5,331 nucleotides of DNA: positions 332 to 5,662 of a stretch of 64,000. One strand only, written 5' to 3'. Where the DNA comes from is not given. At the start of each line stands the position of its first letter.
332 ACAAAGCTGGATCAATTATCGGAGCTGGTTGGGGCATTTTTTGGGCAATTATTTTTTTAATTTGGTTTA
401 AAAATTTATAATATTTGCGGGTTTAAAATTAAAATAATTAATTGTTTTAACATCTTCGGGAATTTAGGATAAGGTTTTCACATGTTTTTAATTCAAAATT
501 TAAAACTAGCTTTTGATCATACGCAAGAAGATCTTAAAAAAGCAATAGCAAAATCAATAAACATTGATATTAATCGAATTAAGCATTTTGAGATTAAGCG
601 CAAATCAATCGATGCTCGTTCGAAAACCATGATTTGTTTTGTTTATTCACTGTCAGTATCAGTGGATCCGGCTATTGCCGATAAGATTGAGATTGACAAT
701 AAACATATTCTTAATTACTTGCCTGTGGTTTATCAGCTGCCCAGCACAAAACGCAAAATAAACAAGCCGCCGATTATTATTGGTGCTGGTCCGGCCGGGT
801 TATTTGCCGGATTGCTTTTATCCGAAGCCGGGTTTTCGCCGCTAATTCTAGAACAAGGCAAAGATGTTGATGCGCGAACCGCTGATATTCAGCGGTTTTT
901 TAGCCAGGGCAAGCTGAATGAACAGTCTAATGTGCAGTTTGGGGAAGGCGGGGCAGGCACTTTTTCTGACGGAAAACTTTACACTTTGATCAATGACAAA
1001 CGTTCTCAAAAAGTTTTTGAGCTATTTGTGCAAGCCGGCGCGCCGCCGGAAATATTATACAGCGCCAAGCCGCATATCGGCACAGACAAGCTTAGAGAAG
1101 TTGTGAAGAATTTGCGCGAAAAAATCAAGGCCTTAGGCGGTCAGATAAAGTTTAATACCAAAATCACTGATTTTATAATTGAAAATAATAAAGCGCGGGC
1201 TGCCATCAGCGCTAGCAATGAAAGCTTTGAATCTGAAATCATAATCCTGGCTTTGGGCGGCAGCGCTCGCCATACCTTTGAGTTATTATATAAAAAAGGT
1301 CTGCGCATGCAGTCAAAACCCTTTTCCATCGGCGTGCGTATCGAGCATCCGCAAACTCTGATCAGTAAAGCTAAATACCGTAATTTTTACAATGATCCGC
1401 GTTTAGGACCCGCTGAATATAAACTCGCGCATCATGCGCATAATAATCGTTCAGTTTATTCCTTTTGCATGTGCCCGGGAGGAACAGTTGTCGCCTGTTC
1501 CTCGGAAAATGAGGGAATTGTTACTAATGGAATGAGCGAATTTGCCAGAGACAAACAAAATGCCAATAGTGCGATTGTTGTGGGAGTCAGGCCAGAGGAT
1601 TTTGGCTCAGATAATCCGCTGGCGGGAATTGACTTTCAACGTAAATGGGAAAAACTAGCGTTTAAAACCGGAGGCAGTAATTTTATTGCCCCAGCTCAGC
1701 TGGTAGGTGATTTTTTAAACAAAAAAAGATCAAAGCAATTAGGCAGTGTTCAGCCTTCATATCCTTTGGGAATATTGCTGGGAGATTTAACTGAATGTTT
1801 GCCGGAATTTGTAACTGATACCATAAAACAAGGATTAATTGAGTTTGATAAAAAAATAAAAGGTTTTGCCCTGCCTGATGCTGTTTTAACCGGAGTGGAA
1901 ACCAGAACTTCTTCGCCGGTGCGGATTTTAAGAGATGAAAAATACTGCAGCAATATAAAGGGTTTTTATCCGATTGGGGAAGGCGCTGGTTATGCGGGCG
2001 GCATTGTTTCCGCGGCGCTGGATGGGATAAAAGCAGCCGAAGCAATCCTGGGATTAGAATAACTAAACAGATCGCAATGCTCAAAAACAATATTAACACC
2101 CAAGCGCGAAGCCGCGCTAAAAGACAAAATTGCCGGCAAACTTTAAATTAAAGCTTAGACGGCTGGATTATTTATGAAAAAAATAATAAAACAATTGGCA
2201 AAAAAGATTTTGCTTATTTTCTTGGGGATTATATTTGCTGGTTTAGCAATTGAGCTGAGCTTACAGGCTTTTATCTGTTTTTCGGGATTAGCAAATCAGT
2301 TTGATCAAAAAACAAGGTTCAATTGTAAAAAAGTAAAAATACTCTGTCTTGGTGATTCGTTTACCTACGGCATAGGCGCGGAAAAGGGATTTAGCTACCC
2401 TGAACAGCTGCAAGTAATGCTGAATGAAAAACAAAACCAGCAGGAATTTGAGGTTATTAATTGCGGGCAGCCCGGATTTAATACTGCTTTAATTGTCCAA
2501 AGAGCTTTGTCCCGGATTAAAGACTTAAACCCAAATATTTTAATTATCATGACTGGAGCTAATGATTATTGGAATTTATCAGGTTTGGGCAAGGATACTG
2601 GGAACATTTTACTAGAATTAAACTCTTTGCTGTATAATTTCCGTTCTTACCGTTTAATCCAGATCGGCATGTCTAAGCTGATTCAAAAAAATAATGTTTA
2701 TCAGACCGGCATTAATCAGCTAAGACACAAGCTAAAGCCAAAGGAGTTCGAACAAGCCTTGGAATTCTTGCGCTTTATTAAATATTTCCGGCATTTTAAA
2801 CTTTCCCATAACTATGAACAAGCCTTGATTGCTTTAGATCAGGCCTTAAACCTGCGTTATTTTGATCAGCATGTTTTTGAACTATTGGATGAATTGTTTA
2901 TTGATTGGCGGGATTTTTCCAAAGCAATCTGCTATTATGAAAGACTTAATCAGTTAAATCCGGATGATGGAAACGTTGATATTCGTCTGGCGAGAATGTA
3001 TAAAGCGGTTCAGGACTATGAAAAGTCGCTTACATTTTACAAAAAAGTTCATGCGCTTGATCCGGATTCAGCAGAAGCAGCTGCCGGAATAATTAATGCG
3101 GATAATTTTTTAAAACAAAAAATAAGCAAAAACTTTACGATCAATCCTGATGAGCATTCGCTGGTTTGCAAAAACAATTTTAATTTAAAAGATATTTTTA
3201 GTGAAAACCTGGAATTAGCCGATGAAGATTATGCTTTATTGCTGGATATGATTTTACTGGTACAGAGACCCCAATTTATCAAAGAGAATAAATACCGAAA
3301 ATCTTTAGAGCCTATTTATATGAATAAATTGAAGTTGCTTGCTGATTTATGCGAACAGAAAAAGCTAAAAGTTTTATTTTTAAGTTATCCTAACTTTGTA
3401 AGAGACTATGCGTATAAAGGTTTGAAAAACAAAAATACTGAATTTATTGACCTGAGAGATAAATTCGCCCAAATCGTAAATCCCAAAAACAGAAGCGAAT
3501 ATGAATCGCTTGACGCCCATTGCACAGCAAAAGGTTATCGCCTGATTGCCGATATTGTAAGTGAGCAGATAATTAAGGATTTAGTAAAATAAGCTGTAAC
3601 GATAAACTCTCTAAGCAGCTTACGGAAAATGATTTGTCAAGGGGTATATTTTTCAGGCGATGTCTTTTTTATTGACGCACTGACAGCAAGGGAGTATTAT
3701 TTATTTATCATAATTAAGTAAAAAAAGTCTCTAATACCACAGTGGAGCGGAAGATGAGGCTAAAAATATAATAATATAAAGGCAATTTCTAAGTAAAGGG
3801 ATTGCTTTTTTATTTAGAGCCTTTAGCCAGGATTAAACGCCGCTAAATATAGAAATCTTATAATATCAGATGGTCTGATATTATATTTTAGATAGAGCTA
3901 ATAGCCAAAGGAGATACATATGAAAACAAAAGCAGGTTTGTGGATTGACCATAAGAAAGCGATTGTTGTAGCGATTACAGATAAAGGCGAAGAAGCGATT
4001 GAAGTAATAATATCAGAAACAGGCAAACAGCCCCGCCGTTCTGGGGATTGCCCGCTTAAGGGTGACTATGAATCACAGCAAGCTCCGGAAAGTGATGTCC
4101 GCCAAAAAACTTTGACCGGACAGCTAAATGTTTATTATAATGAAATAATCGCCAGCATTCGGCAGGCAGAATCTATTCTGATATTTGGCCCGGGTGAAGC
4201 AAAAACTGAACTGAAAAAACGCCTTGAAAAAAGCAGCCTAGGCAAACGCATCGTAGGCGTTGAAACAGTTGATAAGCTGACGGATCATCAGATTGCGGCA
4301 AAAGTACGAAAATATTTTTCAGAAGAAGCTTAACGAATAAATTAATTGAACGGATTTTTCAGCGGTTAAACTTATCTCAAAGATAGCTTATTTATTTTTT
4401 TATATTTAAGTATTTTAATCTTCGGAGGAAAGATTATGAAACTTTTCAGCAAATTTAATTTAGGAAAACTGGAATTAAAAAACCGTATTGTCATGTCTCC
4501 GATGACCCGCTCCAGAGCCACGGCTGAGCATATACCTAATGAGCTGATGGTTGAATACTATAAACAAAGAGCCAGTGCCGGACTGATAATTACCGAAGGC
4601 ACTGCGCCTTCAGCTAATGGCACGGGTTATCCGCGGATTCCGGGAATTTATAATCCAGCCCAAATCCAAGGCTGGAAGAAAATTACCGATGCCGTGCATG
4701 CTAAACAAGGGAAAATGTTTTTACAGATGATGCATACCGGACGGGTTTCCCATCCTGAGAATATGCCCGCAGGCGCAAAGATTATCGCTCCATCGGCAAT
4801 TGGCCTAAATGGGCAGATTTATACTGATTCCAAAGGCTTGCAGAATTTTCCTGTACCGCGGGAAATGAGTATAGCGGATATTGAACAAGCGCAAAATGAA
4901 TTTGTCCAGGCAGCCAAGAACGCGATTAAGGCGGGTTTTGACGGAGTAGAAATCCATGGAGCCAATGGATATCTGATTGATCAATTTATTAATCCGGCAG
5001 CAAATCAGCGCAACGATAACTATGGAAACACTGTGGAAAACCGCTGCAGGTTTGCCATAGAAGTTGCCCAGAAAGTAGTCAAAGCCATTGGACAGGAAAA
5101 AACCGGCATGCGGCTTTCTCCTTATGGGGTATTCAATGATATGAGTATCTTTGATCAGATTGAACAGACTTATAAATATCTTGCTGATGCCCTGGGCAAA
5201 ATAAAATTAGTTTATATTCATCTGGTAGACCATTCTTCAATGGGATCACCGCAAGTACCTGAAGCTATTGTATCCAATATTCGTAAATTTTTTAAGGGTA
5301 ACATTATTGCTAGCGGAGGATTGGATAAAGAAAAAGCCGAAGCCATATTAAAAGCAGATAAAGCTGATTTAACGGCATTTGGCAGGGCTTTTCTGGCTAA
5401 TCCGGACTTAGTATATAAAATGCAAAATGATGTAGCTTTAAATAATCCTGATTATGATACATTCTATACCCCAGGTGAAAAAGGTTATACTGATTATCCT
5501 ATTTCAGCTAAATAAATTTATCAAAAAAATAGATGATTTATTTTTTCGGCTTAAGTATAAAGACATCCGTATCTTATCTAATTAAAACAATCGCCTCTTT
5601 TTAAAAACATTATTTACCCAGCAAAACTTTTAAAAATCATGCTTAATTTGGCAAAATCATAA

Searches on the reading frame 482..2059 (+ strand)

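Call 65: search_protein_families(library=pfam, proteins=[window:482-2059:+], max_evalue=0.00001)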
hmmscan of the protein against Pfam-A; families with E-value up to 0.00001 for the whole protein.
window:482-2059:+ (526 aa): 5 families
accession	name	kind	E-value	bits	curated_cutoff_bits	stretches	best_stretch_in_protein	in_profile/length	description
PF21688.3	FAD-depend_C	-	3.4e-83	279.1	27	1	280-476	1-197/197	FAD-dependent protein, C-terminal domain-like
PF03486.20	HI0933_like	-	6.6e-11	42.6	50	1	98-262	4-166/244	HI0933-like protein Rossmann domain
PF01266.30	DAO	-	3.1e-08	34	27.9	0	206-282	150-228/353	FAD dependent oxidoreductase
PF13738.12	Pyr_redox_3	-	6.6e-07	29.3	30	0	98-131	1-35/305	Pyridine nucleotide-disulphide oxidoreductase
PF01494.25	FAD_binding_3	-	3.3e-06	27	22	0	98-126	5-33/349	FAD binding domain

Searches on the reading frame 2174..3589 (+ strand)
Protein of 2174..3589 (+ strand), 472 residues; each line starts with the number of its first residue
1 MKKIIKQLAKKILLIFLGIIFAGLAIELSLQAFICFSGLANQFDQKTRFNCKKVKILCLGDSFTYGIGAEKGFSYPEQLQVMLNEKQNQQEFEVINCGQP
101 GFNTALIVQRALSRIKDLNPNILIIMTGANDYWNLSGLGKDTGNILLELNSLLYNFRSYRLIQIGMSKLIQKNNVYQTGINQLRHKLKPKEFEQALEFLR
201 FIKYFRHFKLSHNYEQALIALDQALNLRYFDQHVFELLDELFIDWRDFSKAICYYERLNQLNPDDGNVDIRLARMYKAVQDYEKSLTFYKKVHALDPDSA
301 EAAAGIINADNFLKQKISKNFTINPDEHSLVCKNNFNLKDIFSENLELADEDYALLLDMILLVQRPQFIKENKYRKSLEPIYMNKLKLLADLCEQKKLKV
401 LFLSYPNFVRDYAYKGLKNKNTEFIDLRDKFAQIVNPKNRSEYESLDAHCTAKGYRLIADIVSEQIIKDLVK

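Call 65: search_protein_families(library=pfam, proteins=[window:2174-3589:+], max_evalue=0.00001)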
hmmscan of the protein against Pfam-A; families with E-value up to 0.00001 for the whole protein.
window:2174-3589:+ (472 aa): 2 families
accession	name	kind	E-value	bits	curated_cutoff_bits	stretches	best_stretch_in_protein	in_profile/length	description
PF13472.12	Lipase_GDSL_2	-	3.1e-13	51.1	32.9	1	58-175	1-88/178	GDSL-like Lipase/Acylhydrolase family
PF00657.28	Lipase_GDSL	-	3.5e-10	40.8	23.6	1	56-166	1-132/208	GDSL-like Lipase/Acylhydrolase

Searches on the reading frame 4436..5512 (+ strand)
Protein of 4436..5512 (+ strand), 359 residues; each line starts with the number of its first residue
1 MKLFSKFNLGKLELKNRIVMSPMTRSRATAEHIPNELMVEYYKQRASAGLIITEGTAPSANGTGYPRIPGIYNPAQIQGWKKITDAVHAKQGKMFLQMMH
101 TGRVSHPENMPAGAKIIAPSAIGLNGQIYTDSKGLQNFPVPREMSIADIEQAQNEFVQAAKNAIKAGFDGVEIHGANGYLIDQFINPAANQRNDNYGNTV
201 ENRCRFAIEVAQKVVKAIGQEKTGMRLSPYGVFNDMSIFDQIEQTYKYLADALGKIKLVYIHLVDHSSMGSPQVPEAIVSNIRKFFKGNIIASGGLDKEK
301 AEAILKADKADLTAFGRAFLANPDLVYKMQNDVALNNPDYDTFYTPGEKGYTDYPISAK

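Call 65: search_protein_families(library=pfam, proteins=[window:4436-5512:+], max_evalue=0.00001)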
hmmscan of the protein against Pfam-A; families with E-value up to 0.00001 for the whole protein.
window:4436-5512:+ (359 aa): 1 family
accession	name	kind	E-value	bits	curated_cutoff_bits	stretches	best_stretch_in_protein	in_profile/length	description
PF00724.26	Oxidored_FMN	-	3.2e-91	306.6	27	1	2-335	1-341/342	NADH:flavin oxidoreductase / NADH oxidase family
